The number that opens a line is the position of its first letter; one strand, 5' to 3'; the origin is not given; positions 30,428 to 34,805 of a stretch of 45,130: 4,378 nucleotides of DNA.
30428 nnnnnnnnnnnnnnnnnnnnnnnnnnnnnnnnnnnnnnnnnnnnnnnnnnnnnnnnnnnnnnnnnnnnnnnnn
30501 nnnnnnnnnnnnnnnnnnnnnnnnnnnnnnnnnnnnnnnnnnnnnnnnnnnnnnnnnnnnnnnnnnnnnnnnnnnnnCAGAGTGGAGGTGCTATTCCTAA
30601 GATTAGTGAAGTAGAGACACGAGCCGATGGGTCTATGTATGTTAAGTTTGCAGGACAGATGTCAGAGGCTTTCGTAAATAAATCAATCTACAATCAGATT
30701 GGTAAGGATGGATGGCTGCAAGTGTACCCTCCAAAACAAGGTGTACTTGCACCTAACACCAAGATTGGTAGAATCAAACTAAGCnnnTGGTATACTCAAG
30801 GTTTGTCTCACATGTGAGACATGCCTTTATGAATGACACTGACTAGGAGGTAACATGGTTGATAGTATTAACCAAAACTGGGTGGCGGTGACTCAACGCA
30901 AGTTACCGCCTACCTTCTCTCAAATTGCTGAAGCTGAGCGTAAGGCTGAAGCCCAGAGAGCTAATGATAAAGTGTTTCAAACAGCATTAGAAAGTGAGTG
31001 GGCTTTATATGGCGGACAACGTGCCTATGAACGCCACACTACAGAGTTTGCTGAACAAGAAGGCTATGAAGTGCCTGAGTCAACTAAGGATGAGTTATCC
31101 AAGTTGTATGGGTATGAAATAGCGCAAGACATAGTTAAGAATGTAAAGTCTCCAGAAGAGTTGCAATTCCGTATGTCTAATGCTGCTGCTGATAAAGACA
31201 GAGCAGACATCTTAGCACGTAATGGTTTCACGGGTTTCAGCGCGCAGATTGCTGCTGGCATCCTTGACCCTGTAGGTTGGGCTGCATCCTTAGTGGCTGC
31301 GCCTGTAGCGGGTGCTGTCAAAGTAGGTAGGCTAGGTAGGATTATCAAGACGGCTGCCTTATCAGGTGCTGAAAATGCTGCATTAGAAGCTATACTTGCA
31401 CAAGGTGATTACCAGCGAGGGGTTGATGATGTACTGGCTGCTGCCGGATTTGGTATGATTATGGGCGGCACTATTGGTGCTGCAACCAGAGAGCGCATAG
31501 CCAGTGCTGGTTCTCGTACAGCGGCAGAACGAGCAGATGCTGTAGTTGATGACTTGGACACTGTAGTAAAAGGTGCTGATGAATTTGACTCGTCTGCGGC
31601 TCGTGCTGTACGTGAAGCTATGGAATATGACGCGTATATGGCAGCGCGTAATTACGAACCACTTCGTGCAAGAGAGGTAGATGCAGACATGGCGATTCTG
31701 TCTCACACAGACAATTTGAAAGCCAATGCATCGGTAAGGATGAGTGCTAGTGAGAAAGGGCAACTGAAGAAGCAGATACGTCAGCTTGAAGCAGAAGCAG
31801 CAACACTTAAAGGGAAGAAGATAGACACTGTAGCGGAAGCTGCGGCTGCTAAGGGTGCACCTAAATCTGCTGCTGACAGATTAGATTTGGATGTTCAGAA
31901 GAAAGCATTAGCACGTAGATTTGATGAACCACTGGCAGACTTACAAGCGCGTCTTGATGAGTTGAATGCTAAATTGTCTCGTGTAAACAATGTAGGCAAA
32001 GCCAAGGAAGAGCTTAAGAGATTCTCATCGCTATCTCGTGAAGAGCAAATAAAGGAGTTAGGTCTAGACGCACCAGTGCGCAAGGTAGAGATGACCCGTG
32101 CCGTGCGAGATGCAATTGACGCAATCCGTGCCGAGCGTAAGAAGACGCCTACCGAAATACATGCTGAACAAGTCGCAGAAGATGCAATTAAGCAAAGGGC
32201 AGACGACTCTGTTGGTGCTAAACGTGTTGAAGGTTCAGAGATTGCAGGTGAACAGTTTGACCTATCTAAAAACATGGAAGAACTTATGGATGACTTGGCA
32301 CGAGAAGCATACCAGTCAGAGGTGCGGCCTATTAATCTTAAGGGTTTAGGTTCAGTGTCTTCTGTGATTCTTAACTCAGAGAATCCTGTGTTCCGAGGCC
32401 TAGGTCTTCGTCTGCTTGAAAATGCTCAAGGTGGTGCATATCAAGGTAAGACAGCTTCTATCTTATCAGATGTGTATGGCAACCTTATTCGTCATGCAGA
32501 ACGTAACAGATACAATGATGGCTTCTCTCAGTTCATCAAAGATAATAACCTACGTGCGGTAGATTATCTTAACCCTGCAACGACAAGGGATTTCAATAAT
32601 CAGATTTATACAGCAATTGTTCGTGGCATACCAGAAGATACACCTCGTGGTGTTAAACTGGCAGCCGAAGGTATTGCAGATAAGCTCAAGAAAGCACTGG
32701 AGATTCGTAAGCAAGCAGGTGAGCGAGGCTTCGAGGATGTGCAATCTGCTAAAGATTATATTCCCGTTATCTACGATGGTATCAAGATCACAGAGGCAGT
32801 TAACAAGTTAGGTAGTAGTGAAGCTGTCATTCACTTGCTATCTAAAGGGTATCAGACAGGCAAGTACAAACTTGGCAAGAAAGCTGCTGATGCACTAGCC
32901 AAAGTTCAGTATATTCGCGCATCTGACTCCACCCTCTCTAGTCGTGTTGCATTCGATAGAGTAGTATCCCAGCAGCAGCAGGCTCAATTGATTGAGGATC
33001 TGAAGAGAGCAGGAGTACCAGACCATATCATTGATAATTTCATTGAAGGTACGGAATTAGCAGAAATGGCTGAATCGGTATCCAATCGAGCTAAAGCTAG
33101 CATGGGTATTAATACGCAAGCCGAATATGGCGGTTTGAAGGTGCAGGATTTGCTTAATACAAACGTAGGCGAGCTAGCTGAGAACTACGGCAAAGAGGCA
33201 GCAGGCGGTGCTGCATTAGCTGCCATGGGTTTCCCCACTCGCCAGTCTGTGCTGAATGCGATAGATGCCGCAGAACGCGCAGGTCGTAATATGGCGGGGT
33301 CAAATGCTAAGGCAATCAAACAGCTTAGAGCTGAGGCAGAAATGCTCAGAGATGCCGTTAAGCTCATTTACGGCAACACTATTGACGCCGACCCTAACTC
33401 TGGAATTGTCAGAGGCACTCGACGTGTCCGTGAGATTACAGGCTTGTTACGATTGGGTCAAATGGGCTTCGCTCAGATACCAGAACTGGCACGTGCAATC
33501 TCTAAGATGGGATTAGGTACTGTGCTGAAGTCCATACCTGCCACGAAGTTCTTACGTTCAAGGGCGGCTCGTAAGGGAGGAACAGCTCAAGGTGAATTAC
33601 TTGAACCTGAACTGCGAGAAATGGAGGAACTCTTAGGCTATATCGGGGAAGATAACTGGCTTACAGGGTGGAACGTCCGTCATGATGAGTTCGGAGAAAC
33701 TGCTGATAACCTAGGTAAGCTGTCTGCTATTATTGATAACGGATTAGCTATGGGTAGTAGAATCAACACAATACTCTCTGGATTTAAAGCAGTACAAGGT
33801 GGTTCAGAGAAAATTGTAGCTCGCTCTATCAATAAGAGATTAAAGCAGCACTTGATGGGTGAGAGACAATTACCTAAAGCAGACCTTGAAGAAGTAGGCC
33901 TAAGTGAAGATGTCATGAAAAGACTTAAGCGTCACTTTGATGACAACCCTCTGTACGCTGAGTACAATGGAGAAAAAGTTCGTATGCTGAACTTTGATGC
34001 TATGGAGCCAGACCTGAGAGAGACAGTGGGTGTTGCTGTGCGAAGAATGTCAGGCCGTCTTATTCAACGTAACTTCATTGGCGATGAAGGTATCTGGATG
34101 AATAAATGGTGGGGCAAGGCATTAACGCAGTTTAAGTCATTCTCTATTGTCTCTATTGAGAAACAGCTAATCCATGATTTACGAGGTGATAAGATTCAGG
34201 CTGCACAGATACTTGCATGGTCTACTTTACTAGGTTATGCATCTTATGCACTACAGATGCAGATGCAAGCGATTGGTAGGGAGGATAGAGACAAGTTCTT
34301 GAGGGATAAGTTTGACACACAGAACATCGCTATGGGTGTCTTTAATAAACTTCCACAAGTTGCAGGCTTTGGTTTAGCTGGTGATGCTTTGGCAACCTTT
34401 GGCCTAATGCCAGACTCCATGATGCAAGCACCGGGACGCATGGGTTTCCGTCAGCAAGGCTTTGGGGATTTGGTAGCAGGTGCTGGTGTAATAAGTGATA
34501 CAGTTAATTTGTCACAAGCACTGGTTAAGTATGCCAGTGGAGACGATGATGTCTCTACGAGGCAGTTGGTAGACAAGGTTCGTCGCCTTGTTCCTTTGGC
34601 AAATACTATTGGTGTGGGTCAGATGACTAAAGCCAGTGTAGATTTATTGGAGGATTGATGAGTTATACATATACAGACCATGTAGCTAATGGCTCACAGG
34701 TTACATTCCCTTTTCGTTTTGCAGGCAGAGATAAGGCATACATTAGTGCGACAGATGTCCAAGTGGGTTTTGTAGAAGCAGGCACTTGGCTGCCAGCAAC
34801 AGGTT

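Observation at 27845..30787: Internal virion protein with a lysozyme-like domain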

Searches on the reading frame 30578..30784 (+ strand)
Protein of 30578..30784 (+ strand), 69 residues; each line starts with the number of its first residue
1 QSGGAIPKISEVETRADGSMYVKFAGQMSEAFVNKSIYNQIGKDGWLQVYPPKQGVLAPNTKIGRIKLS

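Call 42: search_solved_structures(query=A4, max_evalue=10, show_alignments=2)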
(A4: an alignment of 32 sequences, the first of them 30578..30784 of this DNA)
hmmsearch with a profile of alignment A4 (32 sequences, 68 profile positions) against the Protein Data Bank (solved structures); distinct sequences matched with E-value up to 10: 7.
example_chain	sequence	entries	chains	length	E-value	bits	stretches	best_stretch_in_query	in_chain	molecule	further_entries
6az3_g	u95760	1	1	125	0.086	15.8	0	18-31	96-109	Ribosomal protein L35Ae family protein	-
3jcs_g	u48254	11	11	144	0.11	15.5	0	18-31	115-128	ribosomal protein L33e | eL33 | Putative ribosomal protein l35a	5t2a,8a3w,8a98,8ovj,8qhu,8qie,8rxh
4v8m_Bl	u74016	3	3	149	0.66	13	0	18-31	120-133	60S RIBOSOMAL PROTEIN L35A, PUTATIVE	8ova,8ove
8weo_C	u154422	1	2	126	1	12.4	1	12-65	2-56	NB243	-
4fms_B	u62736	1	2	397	1.2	12.1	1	42-61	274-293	Probable porin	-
3szd_B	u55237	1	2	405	1.2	12.1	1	42-61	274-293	porin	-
7naa_A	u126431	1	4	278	1.6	11.7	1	5-31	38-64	Non-specific serine/threonine protein kinase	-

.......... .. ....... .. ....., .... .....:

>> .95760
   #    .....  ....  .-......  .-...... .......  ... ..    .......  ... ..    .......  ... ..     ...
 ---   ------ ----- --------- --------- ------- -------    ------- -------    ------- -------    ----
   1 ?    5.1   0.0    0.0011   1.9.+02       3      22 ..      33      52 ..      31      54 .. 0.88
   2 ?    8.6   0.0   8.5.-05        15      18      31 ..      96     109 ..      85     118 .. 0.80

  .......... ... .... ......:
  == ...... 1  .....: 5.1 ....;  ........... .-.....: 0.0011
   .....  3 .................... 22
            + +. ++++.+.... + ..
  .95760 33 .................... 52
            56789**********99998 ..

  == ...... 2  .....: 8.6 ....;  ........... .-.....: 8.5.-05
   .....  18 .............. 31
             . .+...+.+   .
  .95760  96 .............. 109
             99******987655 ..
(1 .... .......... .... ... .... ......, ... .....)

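Call 43: search_protein_families(library=pfam, proteins=[window:30578-30784:+], max_evalue=10)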
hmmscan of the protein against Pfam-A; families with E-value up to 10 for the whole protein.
window:30578-30784:+ (69 aa): 0 families

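Call 55: predict_structure(alignment_id=A4)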
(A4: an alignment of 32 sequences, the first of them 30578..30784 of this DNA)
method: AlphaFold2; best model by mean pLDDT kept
length: 69 residues; sequences in the alignment: 32
mean_pLDDT: 90.6   pTM: 0.76
mean pLDDT of the five models: 90.6, 90.3, 89.8, 88.5, 88.0
residues with pLDDT >= 90: 52; 70-90: 12; 50-70: 3; < 50: 2
segments of 3 or more residues with pLDDT < 50: none
pLDDT, mean of each block of 10 residues (from residue 1): 71 98 90 92 95 95 94
secondary structure, 60 per line:
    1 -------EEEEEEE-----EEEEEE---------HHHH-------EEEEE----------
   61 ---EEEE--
elements in order: E8-14 E20-25 H35-38 E46-50 E64-67

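Call 77: fold_search(model_id=the predicted structure, library=viral)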
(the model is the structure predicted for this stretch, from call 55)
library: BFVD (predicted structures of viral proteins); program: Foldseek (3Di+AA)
matches with E <= 10: 282; with E <= 0.001: 1
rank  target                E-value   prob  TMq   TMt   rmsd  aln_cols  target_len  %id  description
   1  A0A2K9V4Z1            1.2e-05  1.00  0.80  0.07   2.1        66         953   38  Lysozyme [Erwinia phage vB_EamP-S2]
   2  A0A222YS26            1.7e-01  0.97  0.50  0.15   3.4        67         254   21  (no name in the UniProt tables at hand)
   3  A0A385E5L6            9.3e-01  0.09  0.28  0.11  15.2        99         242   10  (no name in the UniProt tables at hand)
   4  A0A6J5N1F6            1.1e+00  0.11  0.26  0.15   9.2        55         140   20  Uncharacterized protein [uncultured Caudovirales phage]
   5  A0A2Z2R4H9            1.3e+00  0.13  0.31  0.26  12.3        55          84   14  Coat protein (Fragment) [Yam necrosis-associated virus]
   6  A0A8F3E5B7            1.3e+00  0.09  0.23  0.21   6.7        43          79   12  (no name in the UniProt tables at hand)
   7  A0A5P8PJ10            1.5e+00  0.13  0.30  0.07  11.3        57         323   12  Uncharacterized protein [Stenotrophomonas phage Mendera]
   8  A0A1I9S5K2            1.5e+00  0.10  0.24  0.15   7.5        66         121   14  (no name in the UniProt tables at hand)
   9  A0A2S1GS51            1.6e+00  0.18  0.36  0.31  10.1        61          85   15  Uncharacterized protein [Escherichia phage vB_EcoS_IME347]
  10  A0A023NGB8            1.7e+00  0.06  0.23  0.19  12.7        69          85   13  (no name in the UniProt tables at hand)
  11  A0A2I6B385            1.8e+00  0.15  0.34  0.27   3.6        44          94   18  Matrix protein (Fragment) [Measles virus genotype D4]
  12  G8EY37                1.9e+00  0.03  0.17  0.18  14.8        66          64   26  Uncharacterized protein [Synechococcus phage S-CAM8]
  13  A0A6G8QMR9            2.0e+00  0.16  0.42  0.23   7.7        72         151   14  Virion infectivity factor (Fragment) [Human immunodeficiency virus type 1]
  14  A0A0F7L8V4            2.0e+00  0.08  0.28  0.25  12.1        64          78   14  Uncharacterized protein [uncultured marine virus]
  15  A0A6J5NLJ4            2.2e+00  0.06  0.24  0.13  11.7        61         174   11  Uncharacterized protein [uncultured Caudovirales phage]
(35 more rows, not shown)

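Call 80: search_dna_similar(query=window:30578-30784:+, collection=phages, mode=protein, max_evalue=0.001, max_rows=40, rows=spread)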
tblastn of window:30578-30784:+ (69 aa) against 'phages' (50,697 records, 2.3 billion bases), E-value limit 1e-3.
Records with a match: 151; places in all: 151; records where one place covers at least 80% of the query: 150.
Best place of each record, by identity: >=99% 6; 90-95% 5; 80-90% 1; 60-80% 26; <60% 113.
By first word of the organism name: Escherichia 57; Klebsiella 30; Vectrevirus 18; Salmonella 15; Proteus 13; Erwinia 9; Pectobacterium 3; Citrobacter 2; Lelliottia 2; Raoultella 1; and 1 more.
By host as written in the record: - 37; Escherichia coli 22; Klebsiella pneumoniae 10; Escherichia coli O18ac:K1:H7 ColV+ 8; Salmonella enterica 4; Escherichia coli APEC 45 3; Eschercihia coli (multidrug-resistant clinical isolate) 3; Citrobacter rodentium ICC180 2; and 46 more.
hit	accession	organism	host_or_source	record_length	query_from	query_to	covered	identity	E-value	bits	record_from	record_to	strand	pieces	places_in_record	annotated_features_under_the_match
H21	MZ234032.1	Escherichia phage vB_EcoP-G3A1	Escherichia coli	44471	1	69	100%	100.0%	6e-40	143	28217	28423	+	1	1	baseplate hub subunit / lysozyme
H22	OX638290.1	Escherichia phage vB_EcoP-CC2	-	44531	1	69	100%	100.0%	6e-40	143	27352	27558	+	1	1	hypothetical protein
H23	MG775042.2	Citrobacter phage vB_CroP_CrRp3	Citrobacter rodentium ICC180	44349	1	69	100%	92.8%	8e-38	137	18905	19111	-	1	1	baseplate hub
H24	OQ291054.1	Salmonella phage Kenya-K31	Salmonella enterica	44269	1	68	99%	79.4%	3e-30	115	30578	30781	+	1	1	record has no annotation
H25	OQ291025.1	Salmonella phage Kenya-K30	Salmonella enterica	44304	1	68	99%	79.4%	3e-30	115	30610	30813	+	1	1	lysozyme domain containing protein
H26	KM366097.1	Salmonella phage BP12B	Salmonella enterica Hadar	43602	1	68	99%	77.9%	8e-30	114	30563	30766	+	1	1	hypothetical protein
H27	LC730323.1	Salmonella phage SP6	Salmonella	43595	1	68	99%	76.5%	2e-29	113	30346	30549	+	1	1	record has no annotation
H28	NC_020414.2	Escherichia phage UAB_Phi78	Salmonella enterica subsp. enterica ...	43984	1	68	99%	75.0%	2e-28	110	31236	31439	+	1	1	lysozyme domain-containing protein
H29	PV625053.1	Klebsiella phage vB_Kpn_004_Koku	Klebsiella pneumoniae subsp. pneumoniae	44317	1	57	83%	70.2%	2e-20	88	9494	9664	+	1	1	lysozyme domain-containing protein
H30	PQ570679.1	Klebsiella phage Kpp-61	Klebsiella pneumoniae type K1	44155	1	57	83%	68.4%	4e-19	84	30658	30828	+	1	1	hypothetical protein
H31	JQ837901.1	Pectobacterium phage PP1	-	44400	6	69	93%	57.8%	6e-18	81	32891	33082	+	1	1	lysozyme domain-containing protein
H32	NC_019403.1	Escherichia phage vB_EcoP_ACG-C91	Escherichia coli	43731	2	68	97%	53.7%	3e-15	73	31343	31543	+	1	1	lysozyme domain-containing protein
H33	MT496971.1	Escherichia phage Mt1B1_P10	Escherichia coli Mt1B1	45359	2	68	97%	50.7%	1e-14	71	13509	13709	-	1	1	hypothetical protein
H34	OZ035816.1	Vectrevirus LI10P5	-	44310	2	68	97%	50.7%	1e-14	71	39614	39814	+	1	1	record has no annotation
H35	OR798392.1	Proteus phage Premi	Proteus sp.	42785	3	69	97%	49.3%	4e-15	73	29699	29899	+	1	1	lysozyme domain-containing protein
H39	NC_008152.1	Escherichia phage K1-5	-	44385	2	68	97%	49.3%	1e-14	72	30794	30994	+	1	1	lysozyme domain-containing protein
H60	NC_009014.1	Erwinia phage Era103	Erwinia amylovora NCPPB 595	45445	3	68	96%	36.4%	2e-4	43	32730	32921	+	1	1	lysozyme domain-containing protein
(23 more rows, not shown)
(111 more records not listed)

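Call 82: get_annotated_region(hit=H39, flank=3500)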
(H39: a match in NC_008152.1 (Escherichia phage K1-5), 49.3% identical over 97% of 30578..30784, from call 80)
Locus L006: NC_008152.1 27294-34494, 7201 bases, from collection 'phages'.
description: Escherichia phage K1-5, complete genome.
organism: Escherichia phage K1-5 (NCBI taxid 2681604)
taxonomy: Viruses; Duplodnaviria; Heunggongvirae; Uroviricota; Caudoviricetes; Autographiviridae; Molineuxvirinae; Vectrevirus; Vectrevirus K15
host: -; source: -; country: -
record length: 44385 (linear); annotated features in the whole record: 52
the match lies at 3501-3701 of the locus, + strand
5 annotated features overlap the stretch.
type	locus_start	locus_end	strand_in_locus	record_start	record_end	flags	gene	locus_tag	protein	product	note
CDS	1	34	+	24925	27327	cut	-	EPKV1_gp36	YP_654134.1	33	-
CDS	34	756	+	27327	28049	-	-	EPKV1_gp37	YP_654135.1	internal virion protein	-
CDS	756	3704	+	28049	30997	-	-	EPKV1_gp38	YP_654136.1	lysozyme domain-containing protein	-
CDS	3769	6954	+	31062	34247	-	-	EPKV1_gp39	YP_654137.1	36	-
CDS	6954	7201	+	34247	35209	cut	-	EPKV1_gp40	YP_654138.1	tail fiber protein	-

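Call 83: get_annotated_region(hit=H60, flank=3500)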
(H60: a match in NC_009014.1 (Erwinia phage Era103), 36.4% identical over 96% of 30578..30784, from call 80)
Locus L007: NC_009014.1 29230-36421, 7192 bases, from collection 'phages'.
description: Erwinia amylovora phage Era103, complete genome.
organism: Erwinia phage Era103 (NCBI taxid 418443)
taxonomy: Viruses; Duplodnaviria; Heunggongvirae; Uroviricota; Caudoviricetes; Autographiviridae; Molineuxvirinae; Eracentumvirus; Eracentumvirus era103
host: Erwinia amylovora NCPPB 595; source: -; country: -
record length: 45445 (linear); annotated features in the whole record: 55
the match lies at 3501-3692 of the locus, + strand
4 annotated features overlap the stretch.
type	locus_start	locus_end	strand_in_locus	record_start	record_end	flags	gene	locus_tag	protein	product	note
CDS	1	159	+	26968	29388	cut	-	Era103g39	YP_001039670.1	tail protein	Era103gp39; similar to gp33 protein of phage SP6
CDS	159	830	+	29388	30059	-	-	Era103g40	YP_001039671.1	internal virion protein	Era103gp40; similar to gp34 protein of phage SP6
CDS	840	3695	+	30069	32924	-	-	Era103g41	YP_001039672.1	lysozyme domain-containing protein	Era103gp41; similar to gp35 protein of phage SP6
CDS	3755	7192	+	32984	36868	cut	-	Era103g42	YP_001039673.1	internal virion-like protein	Era103gp42; similar to gp36 protein of phage SP6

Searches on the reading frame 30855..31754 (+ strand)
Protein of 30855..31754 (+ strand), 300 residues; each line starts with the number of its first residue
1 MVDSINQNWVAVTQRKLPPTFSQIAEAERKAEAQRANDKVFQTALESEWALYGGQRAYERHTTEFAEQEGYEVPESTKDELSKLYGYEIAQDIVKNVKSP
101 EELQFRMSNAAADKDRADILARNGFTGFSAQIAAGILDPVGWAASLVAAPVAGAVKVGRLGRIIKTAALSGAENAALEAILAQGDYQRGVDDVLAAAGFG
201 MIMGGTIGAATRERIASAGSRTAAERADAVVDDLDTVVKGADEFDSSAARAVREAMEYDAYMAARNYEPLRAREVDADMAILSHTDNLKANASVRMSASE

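Call 64: search_protein_families(library=pfam, proteins=[window:30855-31754:+], max_evalue=1)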
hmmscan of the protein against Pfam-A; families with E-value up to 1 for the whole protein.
window:30855-31754:+ (300 aa): 2 families
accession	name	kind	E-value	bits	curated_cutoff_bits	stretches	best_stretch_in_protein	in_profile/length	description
PF14520.12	HHH_5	-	0.23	12.4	27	0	207-236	10-39/57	Helix-hairpin-helix domain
PF03616.19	Glt_symporter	-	0.23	10.6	26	1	175-216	141-183/368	Sodium/glutamate symporter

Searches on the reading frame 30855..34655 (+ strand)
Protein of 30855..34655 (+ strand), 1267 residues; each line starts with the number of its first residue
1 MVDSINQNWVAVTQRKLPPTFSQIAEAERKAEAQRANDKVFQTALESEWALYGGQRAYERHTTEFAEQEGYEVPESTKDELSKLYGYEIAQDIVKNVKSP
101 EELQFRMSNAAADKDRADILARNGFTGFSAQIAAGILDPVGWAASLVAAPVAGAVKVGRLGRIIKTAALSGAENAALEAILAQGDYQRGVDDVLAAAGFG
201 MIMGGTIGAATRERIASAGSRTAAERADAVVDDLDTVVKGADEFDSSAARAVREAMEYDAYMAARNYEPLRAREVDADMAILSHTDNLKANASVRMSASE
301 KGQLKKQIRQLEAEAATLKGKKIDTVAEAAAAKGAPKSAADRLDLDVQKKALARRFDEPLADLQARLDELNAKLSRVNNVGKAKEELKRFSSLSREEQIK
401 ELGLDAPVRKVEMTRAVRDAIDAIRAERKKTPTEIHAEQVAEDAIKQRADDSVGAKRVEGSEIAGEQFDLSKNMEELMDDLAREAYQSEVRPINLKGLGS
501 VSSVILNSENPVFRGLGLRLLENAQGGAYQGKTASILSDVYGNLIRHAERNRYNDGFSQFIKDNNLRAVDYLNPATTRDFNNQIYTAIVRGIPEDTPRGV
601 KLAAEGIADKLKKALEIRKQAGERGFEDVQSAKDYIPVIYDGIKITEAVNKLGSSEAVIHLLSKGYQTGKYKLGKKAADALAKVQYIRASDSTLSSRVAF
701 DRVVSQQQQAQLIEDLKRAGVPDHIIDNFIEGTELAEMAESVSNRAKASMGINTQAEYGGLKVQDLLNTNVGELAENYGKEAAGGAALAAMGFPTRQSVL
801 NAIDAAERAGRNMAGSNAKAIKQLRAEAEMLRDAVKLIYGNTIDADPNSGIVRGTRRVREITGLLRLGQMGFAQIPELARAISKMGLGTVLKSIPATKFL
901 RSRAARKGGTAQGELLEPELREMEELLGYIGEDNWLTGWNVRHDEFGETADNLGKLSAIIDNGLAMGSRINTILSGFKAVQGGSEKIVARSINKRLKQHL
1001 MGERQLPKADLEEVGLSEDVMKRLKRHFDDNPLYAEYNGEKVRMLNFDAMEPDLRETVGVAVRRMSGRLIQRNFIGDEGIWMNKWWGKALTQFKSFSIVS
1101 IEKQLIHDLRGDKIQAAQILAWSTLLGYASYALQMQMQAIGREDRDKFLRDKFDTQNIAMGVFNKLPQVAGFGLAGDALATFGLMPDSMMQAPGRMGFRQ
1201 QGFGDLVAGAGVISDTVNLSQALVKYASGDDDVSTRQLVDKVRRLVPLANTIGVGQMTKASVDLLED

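Call 5: search_protein_families(library=pfam, proteins=[window:30855-34655:+], max_evalue=0.1)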
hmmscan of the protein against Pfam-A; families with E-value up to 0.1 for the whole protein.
window:30855-34655:+ (1267 aa): 0 families

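Call 6: search_protein_families(library=phrogs, proteins=[window:30855-34655:+], max_evalue=0.001)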
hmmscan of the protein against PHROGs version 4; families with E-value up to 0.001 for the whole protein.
window:30855-34655:+ (1267 aa): 3 families
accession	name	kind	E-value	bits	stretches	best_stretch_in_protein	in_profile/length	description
phrog_342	-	head and packaging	2.4e-250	835.1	1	21-1266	206-1227/1235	internal virion protein with endolysin domain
phrog_37474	-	unknown function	5.5e-21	74.6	1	708-1259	1536-2078/2087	-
phrog_16310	-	unknown function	1.1e-09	37.4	1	818-1138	992-1293/1411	-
